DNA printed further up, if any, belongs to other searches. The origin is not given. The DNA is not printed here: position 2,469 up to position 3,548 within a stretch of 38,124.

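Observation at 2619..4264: Split HypX-like pair (PurN-type formyltransferase plus crotonase) wedged between hypD and hypE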

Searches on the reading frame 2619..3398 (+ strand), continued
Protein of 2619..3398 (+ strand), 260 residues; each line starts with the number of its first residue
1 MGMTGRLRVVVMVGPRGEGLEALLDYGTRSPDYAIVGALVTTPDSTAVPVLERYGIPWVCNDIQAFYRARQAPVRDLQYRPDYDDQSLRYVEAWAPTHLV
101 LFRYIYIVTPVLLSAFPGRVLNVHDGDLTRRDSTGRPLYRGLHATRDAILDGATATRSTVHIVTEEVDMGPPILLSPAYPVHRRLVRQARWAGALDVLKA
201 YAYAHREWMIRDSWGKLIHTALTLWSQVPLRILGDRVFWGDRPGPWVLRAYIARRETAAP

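Call 31: find_related_loci(query=A1, collection=genome_contigs, flank=10000)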
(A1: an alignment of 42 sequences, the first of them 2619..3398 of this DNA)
Query A1 (260 aa) in genome_contigs; peptide patterns used: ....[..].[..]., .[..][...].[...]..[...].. (x = any residue, [..] = any of these).
112 stretches matched a pattern; 81 encode a relative of the query (tblastn E <= 1e-3); the best 80 are kept; 80 distinct loci.
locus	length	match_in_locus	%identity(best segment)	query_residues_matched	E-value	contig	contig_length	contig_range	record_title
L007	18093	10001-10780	89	1-260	2e-152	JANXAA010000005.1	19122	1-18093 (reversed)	MAG: Acidobacteria bacterium isolate SKYB104 NODE_5_length_19122_cov_3.278708, whole genome shotgun sequence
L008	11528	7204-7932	58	3-245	4e-87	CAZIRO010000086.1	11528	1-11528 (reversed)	MAG TPA_asm: uncultured Acidobacteriota bacterium isolate SRP163575_co2_49 genome assembly, contig: NODE_7201_length_115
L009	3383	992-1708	55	5-242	2e-81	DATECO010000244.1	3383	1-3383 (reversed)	MAG TPA_asm: Nitrospiria bacterium isolate SMAG_U8274 k141_2842303, whole genome shotgun sequence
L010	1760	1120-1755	57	5-215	2e-73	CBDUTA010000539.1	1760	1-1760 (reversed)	MAG TPA_asm: uncultured bacterium isolate SRR22302374_binner23_Refined_47 genome assembly, contig: ERZ26661914.110411, w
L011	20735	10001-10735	45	4-248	2e-58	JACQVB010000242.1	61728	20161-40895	MAG: Gemmatimonadetes bacterium isolate NC_groundwater_1452_Ag_S-0.65um_65_21 S_p65_S5_coassembly_k141_4453354, whole ge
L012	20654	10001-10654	49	6-222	3e-58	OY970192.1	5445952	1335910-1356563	MAG: uncultured Gemmatimonadales bacterium isolate MFD01721.bin.c.5 genome assembly, chromosome: 1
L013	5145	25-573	52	33-215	1e-55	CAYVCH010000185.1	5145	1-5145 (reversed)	MAG TPA_asm: uncultured Actinomycetes bacterium isolate binchicken_co30_51 genome assembly, contig: NODE_8629_length_514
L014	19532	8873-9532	48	7-226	2e-55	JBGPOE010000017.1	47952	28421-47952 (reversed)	MAG: Gemmatimonadota bacterium isolate OBJ_0618_7090110_199 k141_120987_length_47952_cov_24.7693, whole genome shotgun s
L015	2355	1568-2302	45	7-253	6e-56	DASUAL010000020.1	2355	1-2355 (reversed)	MAG TPA_asm: Gemmatimonadales bacterium isolate SMAG_U2494 k141_328256, whole genome shotgun sequence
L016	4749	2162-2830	47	6-228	1e-54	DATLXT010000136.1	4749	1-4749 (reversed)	MAG TPA_asm: Gemmatimonadales bacterium isolate SMAG_U13253 k141_135005, whole genome shotgun sequence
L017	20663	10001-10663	46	7-227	9e-55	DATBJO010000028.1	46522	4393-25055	MAG TPA_asm: Gemmatimonadota bacterium isolate SMAG_U3922 k141_4977771, whole genome shotgun sequence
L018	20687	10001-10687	46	7-235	1e-53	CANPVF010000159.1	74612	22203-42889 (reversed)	MAG: uncultured bacterium isolate 3300027962_15 genome assembly, contig: 3300027962.a:Ga0207797_1000045, whole genome sh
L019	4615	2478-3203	44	7-248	5e-54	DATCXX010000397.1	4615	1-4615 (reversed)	MAG TPA_asm: Gemmatimonadales bacterium isolate SMAG_U7450 k141_940990, whole genome shotgun sequence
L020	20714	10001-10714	43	7-245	4e-53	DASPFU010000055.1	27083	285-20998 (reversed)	MAG TPA_asm: Gemmatimonadales bacterium isolate SMAG_U16433 k141_1463281, whole genome shotgun sequence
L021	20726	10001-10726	44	7-248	5e-53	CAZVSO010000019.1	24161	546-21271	MAG TPA_asm: uncultured Gemmatimonadaceae bacterium isolate SRP119689_co1_97 genome assembly, contig: NODE_2681_length_2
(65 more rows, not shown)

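Call 39: search_protein_representatives(protein=window:2619-3398:+)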
Query: 260 residues. Proteins with E-value up to 0.001 (for the whole library): 924; up to 1e-10: 183; up to 1e-30: 32. The best 150 are listed.
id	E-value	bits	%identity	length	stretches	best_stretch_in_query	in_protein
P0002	3.3e-143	492.2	83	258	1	3-260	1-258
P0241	6.3e-65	235.5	50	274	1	6-235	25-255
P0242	1.0e-63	231.5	47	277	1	6-248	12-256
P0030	3.3e-55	203.6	44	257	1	11-258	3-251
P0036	3.1e-53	197.1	47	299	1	4-223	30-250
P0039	1.1e-51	192.1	41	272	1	7-252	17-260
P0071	4.1e-47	177.1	50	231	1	20-222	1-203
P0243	5.0e-47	176.8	44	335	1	32-240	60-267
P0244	4.0e-46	173.8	42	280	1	6-237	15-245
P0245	4.3e-46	173.7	39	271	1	2-256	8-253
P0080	4.4e-46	173.7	40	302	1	6-248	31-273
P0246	9.6e-46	172.6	40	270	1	5-248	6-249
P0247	1.9e-44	168.3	39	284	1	7-241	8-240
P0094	5.4e-43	163.5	43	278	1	6-246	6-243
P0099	8.6e-42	159.6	46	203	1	75-251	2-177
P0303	2.2e-19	86.1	32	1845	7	52-82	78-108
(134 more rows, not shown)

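Call 46: predict_structure(alignment_id=A1)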
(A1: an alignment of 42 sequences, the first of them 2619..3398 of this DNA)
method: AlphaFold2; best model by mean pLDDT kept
length: 260 residues; sequences in the alignment: 42
mean_pLDDT: 94.5   pTM: 0.90
mean pLDDT of the five models: 94.5, 94.3, 94.3, 94.0, 93.5
residues with pLDDT >= 90: 243; 70-90: 2; 50-70: 4; < 50: 11
segments of 3 or more residues with pLDDT < 50: 252-260
pLDDT, mean of each block of 10 residues (from residue 1): 79 97 97 98 98 99 98 98 98 98 97 98 98 97 97 98 97 98 98 98 98 97 96 95 91 44
secondary structure, 60 per line:
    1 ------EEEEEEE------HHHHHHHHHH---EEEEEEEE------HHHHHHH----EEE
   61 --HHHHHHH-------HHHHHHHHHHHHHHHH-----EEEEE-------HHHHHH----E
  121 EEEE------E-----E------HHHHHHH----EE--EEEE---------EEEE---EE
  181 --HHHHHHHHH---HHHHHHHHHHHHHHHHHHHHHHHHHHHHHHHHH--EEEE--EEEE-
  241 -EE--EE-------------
elements in order: E7-13 H20-29 E33-40 H47-53 E58-60 H63-69 H77-92 E98-102 H110-115 E120-124 H144-150 E159-162 E172-175 H183-191 H195-227 E230-233 E236-239

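Call 50: fold_search(model_id=the predicted structure, library=pdb)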
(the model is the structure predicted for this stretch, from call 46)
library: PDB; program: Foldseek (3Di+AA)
matches with E <= 10: 1789; with E <= 0.001: 150
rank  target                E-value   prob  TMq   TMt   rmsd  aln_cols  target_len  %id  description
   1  3auf                  7.2e-16  1.00  0.66  0.81   4.3       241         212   25  Crystal structure of glycinamide ribonucleotide transformylase 1 from Symbiobacterium toebii (released 2012-03-07)
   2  3da8_B                1.0e-13  1.00  0.66  0.82   3.0       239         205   22  Crystal structure of PurN from Mycobacterium tuberculosis (released 2009-05-12)
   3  4zyv                  1.0e-13  1.00  0.64  0.81   3.8       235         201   22  Human GAR transformylase in complex with GAR and N-({5-[(2-amino-4-oxo-4,7-dihydro-3H-pyrrolo[2,3-d]pyrimidin-6-yl)butyl (released 2016-04-20)
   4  3tqr                  1.4e-13  1.00  0.67  0.81   3.8       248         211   18  Structure of the phosphoribosylglycinamide formyltransferase (purN) in complex with CHES from Coxiella burnetii (released 2011-09-28)
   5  2ywr                  1.6e-13  1.00  0.67  0.80   3.2       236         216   22  Crystal structure of GAR transformylase from Aquifex aeolicus (released 2007-10-23)
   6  3gar                  1.6e-13  1.00  0.66  0.80   4.0       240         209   21  A PH-DEPENDENT STABLIZATION OF AN ACTIVE SITE LOOP OBSERVED FROM LOW AND HIGH PH CRYSTAL STRUCTURES OF MUTANT MONOMERIC  (released 1998-08-12)
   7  1cde_A                1.7e-13  1.00  0.66  0.81   3.8       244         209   21  STRUCTURES OF APO AND COMPLEXED ESCHERICHIA COLI GLYCINAMIDE RIBONUCLEOTIDE TRANSFORMYLASE (released 1993-10-31)
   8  3kcq_D                4.8e-13  1.00  0.67  0.83   3.4       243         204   20  Crystal structure of phosphoribosylglycinamide formyltransferase from anaplasma phagocytophilum (released 2009-12-15)
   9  5j9f                  5.2e-13  1.00  0.65  0.82   3.8       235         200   22  Human GAR transformylase in complex with GAR and (4-{[2-(2-Amino-4-oxo-4,7-dihydro-3H-pyrrolo[2,3-d]pyrimidin-6-yl)ethyl (released 2016-08-10)
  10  3da8_A                6.2e-13  1.00  0.66  0.79   3.3       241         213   22  Crystal structure of PurN from Mycobacterium tuberculosis (released 2009-05-12)
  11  3kcq_C                1.3e-12  1.00  0.65  0.80   3.6       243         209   20  Crystal structure of phosphoribosylglycinamide formyltransferase from anaplasma phagocytophilum (released 2009-12-15)
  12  4ew1                  1.6e-12  1.00  0.67  0.83   3.0       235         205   23  High resolution structure of human glycinamide ribonucleotide transformylase in apo form. (released 2013-07-31)
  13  4s1n                  1.7e-12  1.00  0.55  0.77   4.1       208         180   18  The crystal structure of phosphoribosylglycinamide formyltransferase from Streptococcus pneumoniae TIGR4 (released 2015-01-28)
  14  3p9x_A                2.4e-12  1.00  0.60  0.78   4.0       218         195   22  Crystal structure of phosphoribosylglycinamide formyltransferase from Bacillus Halodurans (released 2011-01-19)
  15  1njs_A                2.5e-12  1.00  0.66  0.85   3.3       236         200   23  human GAR Tfase in complex with hydrolyzed form of 10-trifluoroacetyl-5,10-dideaza-acyclic-5,6,7,8-tetrahydrofolic aci (released 2003-06-10)
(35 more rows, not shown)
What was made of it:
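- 2619..3401 (+): ORF1: PurN-class formyltransferase paralogue (probable start 2625). Catalytic Asn122-His124...Asp168. Family-specific Asp125, Asp127 and Arg16, and the motif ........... (199-209). AF2 pLDDT 94.5 with PurN/PurU as top Foldseek hits (calls 46, 50).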
